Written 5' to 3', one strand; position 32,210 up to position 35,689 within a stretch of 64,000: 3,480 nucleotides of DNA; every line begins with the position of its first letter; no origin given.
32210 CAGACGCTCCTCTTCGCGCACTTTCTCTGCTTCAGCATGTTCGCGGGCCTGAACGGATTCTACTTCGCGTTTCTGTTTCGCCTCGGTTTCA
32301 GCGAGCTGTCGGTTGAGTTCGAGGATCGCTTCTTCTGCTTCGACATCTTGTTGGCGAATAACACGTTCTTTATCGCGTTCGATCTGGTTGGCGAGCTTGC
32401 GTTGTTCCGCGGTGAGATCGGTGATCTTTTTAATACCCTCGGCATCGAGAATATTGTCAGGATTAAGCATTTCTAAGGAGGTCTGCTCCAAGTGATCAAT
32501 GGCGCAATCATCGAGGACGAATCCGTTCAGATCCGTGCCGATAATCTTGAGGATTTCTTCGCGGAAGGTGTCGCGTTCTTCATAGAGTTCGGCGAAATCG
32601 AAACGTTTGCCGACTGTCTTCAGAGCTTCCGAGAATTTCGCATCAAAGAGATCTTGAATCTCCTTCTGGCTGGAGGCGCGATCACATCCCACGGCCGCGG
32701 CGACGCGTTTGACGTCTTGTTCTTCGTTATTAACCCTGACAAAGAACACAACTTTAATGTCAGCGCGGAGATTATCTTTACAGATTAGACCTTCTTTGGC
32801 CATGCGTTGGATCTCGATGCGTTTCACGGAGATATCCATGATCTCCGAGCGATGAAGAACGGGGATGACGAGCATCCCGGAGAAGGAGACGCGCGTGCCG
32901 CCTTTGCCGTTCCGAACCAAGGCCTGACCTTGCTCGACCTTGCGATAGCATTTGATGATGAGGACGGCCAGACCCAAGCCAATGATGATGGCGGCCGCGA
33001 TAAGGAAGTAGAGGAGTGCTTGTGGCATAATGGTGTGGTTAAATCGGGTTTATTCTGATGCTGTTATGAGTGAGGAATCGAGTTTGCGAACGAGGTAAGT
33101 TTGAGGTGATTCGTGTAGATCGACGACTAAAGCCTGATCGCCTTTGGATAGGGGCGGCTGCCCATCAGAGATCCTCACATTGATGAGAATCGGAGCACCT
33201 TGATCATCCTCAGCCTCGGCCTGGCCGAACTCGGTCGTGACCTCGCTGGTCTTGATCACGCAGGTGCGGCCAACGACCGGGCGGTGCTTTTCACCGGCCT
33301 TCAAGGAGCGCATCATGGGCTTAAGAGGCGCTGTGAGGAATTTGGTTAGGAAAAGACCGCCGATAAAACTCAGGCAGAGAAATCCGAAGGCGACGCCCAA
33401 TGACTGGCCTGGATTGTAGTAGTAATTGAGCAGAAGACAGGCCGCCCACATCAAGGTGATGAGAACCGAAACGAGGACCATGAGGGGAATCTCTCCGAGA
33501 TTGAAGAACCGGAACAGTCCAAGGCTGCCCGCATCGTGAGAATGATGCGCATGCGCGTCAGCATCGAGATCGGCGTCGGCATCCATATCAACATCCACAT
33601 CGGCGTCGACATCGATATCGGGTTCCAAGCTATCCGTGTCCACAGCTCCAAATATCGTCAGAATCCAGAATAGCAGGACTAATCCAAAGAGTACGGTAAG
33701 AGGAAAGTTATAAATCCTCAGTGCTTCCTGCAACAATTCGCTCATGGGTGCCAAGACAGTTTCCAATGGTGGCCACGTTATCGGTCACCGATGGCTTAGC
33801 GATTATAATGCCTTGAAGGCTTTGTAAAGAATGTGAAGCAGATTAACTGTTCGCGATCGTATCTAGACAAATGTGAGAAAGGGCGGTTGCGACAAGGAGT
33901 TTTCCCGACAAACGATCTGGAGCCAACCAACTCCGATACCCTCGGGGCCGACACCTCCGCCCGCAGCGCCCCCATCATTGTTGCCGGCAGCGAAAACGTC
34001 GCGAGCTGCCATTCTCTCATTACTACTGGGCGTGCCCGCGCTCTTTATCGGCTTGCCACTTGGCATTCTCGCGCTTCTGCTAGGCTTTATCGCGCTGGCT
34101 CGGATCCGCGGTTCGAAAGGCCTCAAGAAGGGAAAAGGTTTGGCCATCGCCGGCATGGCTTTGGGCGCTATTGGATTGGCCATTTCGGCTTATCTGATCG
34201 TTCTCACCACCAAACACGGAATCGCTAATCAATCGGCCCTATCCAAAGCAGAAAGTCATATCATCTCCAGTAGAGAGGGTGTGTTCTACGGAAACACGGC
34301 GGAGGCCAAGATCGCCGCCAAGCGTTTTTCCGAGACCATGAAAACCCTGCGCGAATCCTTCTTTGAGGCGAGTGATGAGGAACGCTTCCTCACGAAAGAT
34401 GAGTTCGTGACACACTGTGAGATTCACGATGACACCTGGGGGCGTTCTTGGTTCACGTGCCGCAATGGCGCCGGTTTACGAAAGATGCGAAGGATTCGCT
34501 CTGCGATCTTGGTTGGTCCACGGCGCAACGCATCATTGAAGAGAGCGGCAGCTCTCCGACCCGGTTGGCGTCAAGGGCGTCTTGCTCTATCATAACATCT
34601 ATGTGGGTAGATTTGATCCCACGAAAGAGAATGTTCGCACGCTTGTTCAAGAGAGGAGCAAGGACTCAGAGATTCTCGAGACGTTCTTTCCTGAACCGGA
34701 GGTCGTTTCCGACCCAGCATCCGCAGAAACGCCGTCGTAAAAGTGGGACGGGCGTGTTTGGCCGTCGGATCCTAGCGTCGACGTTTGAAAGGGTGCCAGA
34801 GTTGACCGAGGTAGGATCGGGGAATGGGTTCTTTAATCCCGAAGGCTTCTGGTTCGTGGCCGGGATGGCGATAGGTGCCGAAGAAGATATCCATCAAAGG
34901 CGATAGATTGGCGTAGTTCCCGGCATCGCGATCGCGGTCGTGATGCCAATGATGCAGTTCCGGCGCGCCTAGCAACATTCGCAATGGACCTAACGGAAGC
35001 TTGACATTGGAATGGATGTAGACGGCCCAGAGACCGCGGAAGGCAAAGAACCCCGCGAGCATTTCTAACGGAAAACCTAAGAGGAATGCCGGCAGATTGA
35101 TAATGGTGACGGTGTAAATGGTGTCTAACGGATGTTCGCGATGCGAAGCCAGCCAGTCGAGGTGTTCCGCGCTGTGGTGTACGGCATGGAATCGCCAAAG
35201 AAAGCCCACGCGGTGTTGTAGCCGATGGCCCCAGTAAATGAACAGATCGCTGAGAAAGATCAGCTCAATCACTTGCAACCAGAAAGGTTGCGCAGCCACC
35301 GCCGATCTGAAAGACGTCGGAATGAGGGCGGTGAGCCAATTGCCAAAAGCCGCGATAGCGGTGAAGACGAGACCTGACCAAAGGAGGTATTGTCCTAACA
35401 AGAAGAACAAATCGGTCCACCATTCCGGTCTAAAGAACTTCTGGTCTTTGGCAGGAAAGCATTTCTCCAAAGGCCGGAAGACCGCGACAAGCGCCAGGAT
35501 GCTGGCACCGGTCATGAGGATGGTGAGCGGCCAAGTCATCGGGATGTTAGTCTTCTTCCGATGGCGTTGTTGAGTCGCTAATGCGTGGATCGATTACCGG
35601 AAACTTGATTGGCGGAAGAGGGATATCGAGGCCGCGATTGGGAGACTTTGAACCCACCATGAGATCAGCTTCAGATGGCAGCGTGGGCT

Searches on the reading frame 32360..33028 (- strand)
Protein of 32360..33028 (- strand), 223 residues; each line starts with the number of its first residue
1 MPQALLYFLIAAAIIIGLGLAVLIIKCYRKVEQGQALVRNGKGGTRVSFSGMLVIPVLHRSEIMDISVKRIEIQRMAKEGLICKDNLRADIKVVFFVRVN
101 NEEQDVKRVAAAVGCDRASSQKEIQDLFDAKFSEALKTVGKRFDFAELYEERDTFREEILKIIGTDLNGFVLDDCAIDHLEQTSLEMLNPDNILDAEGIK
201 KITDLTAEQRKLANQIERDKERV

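Call 18: search_protein_families(library=pfam, proteins=[window:32360-33028:-], max_evalue=10)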
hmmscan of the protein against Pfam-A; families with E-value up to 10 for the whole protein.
seq(223 aa): 1 family
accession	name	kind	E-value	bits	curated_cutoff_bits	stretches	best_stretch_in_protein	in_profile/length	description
PF01145.31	Band_7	-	3.7e-15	56.8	23.6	1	30-171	2-134/176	SPFH domain / Band 7 family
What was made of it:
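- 30974..33028 (-): Upstream partner gene: 684-aa TM + SPFH/band-7 + long coiled-coil flotillin (YqiK-like). Its stop is followed by 1 nt and then the ATPase ATG. Band_7 at E 3.7e-15 on aa 1-223 (call 18).
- Checked: Its N-terminal fragment hits Band_7 at E 3.7e-15 (call 18).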

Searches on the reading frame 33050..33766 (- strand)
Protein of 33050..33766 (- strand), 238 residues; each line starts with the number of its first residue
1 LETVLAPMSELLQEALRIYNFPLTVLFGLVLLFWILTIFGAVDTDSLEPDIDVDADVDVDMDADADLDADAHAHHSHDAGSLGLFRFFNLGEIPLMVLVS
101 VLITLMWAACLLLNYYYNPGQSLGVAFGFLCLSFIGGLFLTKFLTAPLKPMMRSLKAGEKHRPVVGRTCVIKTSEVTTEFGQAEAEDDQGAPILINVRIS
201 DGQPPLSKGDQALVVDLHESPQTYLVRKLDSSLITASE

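Call 6: search_protein_families(library=pfam, proteins=[window:33050-33766:-], max_evalue=0.01)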
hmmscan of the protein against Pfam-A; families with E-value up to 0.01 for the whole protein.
window:33050-33766:- (238 aa): 1 family
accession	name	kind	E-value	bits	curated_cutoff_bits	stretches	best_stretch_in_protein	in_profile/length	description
PF21001.2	YqiJ_N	-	0.00067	20.3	23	1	22-104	7-77/116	Inner membrane protein YqiJ, N-terminal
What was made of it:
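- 33050..33766 (-): First gene of the operon: 238-aa YqiJ/NfeD-like membrane protein. YqiJ_N at E 6.7e-4, below the curated cut-off (call 6).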

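Call 7: search_protein_families(library=ncbifam, proteins=[window:33050-33766:-], max_evalue=0.01)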
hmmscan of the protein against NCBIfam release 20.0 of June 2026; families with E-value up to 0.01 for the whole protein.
window:33050-33766:- (238 aa): 1 family
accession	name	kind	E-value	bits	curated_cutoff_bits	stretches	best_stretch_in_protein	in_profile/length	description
NF009242.0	PRK12599.1-1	equivalog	0.0017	18.7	89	1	96-148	33-85/86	putative monovalent cation/H+ antiporter subunit F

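Call 10: search_protein_families(library=padloc, proteins=[window:33050-33766:-], max_evalue=0.01)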
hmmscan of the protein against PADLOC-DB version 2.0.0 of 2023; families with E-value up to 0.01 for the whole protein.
window:33050-33766:- (238 aa): 0 families

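Call 18: search_protein_families(library=pfam, proteins=[window:33050-33766:-], max_evalue=10)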
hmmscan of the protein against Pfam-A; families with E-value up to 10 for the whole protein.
window:33050-33766:- (238 aa): 3 families
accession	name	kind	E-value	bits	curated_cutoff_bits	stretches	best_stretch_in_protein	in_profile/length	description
PF21001.2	YqiJ_N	-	0.00067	20.3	23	1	22-104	7-77/116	Inner membrane protein YqiJ, N-terminal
PF13567.11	DUF4131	-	0.2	11.7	31.6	1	96-147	8-55/165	Domain of unknown function (DUF4131)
PF04246.17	RseC_MucC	-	2.7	8.4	24.4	1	5-36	57-88/130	Positive regulator of sigma(E), RseC/MucC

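Call 77: search_protein_families(library=pfam, alignment_id=A4, max_evalue=0.01)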
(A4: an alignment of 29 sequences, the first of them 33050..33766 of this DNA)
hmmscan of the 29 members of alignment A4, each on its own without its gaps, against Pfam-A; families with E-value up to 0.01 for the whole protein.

A. member 1, window:33050-33766:- (238 aa): 1 family
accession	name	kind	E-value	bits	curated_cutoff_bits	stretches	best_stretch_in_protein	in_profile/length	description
PF21001.2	YqiJ_N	-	0.00067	20.3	23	1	22-104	7-77/116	Inner membrane protein YqiJ, N-terminal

B. families by the number of members that match (of 29 scanned): 3 families
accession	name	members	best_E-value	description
PF21001.2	YqiJ_N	15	3.5e-08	Inner membrane protein YqiJ, N-terminal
PF01957.25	NfeD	2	0.0049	NfeD-like C-terminal, partner-binding domain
PF05569.17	Peptidase_M56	1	0.0088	BlaR1 peptidase M56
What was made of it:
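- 33050..33766 (-): Fifteen of 29 orthologues hit YqiJ_N (best 3.5e-8) and 2 hit NfeD (call 77).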

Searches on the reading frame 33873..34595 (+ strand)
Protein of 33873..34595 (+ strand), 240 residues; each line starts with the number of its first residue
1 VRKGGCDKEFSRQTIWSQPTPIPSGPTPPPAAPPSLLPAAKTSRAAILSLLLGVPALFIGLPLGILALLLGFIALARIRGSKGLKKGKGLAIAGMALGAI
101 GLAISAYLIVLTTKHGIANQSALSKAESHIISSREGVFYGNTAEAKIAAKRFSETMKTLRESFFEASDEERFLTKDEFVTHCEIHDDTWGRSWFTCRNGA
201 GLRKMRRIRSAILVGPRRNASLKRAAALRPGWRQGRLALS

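Call 16: search_protein_families(library=pfam, proteins=[window:33873-34595:+], max_evalue=0.01)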
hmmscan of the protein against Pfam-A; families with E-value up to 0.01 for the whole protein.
window:33873-34595:+ (240 aa): 2 families
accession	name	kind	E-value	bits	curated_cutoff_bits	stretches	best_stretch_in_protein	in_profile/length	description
PF13828.11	DUF4190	-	3.2e-11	43.3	35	1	46-106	2-60/62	Domain of unknown function (DUF4190)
PF19733.4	DUF6223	-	0.0093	16.7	27.4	0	60-111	9-59/98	Family of unknown function (DUF6223)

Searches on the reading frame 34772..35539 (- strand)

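Call 16: search_protein_families(library=pfam, proteins=[window:34772-35539:-], max_evalue=0.01)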
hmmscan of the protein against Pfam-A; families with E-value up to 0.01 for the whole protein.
window:34772-35539:- (255 aa): 1 family
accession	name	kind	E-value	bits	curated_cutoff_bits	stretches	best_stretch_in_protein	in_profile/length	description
PF04116.19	FA_hydroxylase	-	9e-30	104.2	31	1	93-222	4-132/132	Fatty acid hydroxylase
